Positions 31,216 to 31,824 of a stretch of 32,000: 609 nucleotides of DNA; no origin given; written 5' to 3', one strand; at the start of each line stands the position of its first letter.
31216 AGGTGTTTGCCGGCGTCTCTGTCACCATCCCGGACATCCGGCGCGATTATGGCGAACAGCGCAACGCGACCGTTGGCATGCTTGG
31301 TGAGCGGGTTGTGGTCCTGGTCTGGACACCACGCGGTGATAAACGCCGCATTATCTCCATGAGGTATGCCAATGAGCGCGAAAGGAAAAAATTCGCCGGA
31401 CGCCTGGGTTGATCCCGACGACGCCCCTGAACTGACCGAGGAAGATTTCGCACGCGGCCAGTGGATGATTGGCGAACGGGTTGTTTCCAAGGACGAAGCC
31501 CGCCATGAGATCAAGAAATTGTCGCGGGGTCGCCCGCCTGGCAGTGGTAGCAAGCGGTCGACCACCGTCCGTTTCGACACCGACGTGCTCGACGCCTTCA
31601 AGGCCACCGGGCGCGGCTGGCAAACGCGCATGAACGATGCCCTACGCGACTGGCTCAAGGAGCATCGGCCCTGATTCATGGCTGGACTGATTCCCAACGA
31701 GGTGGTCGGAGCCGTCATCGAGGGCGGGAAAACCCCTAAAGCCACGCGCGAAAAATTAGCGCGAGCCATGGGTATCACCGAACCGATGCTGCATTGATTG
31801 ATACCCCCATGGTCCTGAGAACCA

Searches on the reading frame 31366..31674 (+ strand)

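Call 30: search_protein_families(library=phrogs, proteins=[window:31366-31674:+], max_evalue=0.001)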
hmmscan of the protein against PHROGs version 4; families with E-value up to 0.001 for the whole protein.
window:31366-31674:+ (102 aa): 2 families
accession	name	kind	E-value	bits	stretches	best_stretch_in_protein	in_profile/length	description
phrog_4692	-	moron, auxiliary metabolic gene and host takeover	2.6e-23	83.6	1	15-101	11-95/96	antitoxin from a toxin-antitoxin system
phrog_30665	-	unknown function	4.2e-07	31.3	1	62-97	61-96/101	-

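Call 31: search_protein_families(library=pfam, proteins=[window:31366-31674:+], max_evalue=0.01)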
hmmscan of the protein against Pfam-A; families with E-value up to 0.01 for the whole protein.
window:31366-31674:+ (102 aa): 1 family
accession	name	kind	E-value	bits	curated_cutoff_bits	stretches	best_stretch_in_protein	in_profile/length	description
PF14384.12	BrnA_antitoxin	-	1.8e-22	79.9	26.1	1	19-97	1-68/68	BrnA antitoxin of type II toxin-antitoxin system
